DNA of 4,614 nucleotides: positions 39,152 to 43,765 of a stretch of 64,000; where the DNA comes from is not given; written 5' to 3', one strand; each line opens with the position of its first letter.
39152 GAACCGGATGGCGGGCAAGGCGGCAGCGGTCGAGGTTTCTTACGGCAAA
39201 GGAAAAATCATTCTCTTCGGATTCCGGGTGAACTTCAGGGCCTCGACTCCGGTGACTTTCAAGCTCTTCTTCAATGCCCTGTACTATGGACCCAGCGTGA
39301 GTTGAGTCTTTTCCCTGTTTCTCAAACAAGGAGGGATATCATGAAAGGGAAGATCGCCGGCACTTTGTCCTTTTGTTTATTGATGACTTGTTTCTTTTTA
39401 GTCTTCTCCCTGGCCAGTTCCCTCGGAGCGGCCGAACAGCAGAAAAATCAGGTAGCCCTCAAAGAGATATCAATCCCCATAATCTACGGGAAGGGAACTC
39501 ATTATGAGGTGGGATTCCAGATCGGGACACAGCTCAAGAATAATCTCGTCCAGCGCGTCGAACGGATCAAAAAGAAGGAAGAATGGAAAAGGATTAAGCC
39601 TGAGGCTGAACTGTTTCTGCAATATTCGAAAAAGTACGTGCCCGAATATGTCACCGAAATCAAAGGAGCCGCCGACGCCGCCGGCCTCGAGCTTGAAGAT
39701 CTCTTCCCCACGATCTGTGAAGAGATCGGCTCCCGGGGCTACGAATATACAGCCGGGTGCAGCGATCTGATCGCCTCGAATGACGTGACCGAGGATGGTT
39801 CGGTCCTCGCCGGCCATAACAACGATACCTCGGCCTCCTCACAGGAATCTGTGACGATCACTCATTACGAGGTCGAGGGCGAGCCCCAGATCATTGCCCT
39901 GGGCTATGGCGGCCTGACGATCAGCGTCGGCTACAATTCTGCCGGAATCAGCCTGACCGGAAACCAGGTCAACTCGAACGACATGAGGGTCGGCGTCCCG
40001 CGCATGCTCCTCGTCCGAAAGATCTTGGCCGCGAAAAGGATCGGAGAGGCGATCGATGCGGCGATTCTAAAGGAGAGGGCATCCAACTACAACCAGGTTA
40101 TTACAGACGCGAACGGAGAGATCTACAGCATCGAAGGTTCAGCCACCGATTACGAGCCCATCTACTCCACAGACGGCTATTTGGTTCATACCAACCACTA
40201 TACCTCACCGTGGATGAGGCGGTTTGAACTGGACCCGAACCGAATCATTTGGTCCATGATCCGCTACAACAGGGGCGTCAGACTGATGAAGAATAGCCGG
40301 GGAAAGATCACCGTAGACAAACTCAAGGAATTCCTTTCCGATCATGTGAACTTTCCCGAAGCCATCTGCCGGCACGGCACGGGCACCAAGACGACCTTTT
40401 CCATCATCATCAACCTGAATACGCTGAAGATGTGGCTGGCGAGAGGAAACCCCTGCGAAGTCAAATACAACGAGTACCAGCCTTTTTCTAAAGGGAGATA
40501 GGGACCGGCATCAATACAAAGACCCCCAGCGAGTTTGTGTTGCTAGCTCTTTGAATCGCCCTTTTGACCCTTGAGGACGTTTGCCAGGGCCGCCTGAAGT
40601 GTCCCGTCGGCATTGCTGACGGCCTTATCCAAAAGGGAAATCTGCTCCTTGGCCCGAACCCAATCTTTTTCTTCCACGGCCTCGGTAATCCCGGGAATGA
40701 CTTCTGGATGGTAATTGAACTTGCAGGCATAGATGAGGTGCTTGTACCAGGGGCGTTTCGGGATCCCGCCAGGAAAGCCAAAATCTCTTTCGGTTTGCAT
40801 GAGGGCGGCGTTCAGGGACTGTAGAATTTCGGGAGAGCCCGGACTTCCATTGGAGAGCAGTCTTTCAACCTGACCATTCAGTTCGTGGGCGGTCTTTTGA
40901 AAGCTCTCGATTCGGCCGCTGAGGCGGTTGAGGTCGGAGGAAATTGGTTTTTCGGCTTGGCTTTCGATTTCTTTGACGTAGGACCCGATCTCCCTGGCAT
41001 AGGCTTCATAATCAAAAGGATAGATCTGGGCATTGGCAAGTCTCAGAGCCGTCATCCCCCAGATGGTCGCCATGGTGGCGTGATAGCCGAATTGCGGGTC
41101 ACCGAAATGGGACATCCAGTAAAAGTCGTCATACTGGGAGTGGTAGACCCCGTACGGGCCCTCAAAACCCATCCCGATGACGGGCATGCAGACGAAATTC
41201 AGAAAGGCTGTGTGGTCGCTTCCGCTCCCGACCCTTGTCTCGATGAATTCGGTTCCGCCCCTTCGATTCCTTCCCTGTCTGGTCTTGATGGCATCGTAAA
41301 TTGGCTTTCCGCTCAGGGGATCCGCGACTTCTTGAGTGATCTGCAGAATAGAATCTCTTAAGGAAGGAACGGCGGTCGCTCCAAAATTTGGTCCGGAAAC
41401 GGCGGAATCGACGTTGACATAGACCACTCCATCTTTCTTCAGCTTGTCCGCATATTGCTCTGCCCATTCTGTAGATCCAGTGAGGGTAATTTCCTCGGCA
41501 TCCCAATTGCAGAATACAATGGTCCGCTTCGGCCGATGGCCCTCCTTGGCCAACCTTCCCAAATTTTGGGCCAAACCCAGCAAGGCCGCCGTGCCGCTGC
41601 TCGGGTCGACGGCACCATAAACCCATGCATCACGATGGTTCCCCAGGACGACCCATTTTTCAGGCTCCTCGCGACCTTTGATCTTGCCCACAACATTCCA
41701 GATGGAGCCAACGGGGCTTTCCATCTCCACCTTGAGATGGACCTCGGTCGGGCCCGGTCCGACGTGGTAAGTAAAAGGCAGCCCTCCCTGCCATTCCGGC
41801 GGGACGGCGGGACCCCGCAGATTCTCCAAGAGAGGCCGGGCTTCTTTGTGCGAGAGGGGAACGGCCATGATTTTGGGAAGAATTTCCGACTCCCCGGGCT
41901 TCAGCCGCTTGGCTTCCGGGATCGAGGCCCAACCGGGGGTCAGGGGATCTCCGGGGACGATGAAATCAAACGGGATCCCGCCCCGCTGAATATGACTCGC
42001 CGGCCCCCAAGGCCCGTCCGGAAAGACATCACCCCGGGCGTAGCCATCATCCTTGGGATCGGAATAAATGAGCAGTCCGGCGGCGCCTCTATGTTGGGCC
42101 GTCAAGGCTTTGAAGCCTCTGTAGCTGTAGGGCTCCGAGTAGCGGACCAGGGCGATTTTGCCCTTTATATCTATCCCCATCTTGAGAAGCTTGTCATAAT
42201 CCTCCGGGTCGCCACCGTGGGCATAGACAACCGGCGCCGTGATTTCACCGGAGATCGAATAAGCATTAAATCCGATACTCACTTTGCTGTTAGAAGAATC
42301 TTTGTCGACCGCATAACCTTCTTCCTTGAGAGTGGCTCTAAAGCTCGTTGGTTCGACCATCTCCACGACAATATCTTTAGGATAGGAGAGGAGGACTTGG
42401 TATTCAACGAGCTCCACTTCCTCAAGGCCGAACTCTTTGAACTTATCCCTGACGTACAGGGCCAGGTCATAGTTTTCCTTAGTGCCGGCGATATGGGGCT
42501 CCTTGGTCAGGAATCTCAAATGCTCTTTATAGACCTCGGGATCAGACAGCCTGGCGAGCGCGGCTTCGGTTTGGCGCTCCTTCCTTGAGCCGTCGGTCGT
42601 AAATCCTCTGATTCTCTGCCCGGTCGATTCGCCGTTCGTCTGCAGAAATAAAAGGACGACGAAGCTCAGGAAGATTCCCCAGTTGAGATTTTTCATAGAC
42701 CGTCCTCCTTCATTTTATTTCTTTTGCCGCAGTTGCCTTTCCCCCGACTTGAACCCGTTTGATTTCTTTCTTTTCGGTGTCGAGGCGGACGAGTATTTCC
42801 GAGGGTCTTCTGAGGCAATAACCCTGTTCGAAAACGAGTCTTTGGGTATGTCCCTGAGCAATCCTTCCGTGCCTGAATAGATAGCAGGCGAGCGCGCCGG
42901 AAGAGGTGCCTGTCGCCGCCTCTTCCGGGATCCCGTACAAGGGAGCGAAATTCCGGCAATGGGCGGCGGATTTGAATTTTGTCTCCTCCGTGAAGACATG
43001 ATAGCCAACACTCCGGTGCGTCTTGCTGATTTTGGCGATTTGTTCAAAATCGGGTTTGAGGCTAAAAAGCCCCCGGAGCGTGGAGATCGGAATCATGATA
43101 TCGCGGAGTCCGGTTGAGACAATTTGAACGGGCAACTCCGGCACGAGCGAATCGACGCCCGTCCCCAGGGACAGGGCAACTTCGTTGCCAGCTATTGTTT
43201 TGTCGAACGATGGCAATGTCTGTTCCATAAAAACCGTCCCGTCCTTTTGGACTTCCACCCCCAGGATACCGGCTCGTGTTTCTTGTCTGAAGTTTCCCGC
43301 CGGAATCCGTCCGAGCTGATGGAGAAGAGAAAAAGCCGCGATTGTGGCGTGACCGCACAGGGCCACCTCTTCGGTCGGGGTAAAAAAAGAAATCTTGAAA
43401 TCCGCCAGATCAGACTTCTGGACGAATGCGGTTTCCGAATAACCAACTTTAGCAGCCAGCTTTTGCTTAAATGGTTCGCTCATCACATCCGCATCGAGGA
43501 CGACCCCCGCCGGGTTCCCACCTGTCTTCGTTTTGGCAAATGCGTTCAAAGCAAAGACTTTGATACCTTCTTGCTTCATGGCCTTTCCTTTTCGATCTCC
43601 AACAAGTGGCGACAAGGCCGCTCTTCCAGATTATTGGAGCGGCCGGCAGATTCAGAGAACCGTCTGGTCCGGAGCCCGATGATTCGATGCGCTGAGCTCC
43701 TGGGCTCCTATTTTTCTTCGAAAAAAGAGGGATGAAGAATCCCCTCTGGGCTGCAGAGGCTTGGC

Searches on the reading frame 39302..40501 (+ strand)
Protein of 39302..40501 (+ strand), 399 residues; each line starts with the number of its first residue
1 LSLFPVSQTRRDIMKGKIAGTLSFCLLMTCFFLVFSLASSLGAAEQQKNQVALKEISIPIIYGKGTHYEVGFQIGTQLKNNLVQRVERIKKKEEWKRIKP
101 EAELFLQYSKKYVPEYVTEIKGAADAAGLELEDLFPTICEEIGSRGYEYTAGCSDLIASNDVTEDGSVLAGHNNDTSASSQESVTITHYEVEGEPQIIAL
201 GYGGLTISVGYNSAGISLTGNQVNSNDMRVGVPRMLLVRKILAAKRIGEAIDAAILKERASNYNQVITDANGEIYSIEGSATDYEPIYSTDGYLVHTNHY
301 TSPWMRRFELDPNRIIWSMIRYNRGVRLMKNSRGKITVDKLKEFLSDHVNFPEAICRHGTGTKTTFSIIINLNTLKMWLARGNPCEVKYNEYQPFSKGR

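Call 9: search_protein_families(library=pfam, proteins=[window:39302-40501:+], max_evalue=0.00001)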
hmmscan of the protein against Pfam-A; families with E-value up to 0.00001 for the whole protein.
window:39302-40501:+ (399 aa): 1 family
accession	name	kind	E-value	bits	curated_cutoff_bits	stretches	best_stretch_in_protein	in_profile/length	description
PF03417.21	AAT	-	2e-17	64.1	23.2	1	164-384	3-223/225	Acyl-coenzyme A:6-aminopenicillanic acid acyl-transferase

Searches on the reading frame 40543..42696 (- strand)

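Call 9: search_protein_families(library=pfam, proteins=[window:40543-42696:-], max_evalue=0.00001)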
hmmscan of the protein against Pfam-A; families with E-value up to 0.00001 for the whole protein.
window:40543-42696:- (717 aa): 3 families
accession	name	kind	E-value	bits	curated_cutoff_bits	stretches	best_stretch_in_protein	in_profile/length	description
PF04253.20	TFR_dimer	-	1.5e-23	83.5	27.1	1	588-700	2-120/121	Transferrin receptor-like dimerisation domain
PF04389.22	Peptidase_M28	-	3.1e-23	82.9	21.3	1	334-525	1-174/193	Peptidase family M28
PF02225.27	PA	-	2.6e-09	37.5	23.9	1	152-238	1-89/95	PA domain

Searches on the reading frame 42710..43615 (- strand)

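Call 9: search_protein_families(library=pfam, proteins=[window:42710-43615:-], max_evalue=0.00001)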
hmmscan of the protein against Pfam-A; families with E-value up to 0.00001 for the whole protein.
window:42710-43615:- (301 aa): 2 families
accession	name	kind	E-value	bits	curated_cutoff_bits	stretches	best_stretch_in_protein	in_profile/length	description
PF02567.21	PhzC-PhzF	-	1.2e-62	212.5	27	1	24-297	2-278/281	Phenazine biosynthesis-like protein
PF01678.24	DAP_epimerase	-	4.7e-06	27.1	34.7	0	31-130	4-114/121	Diaminopimelate epimerase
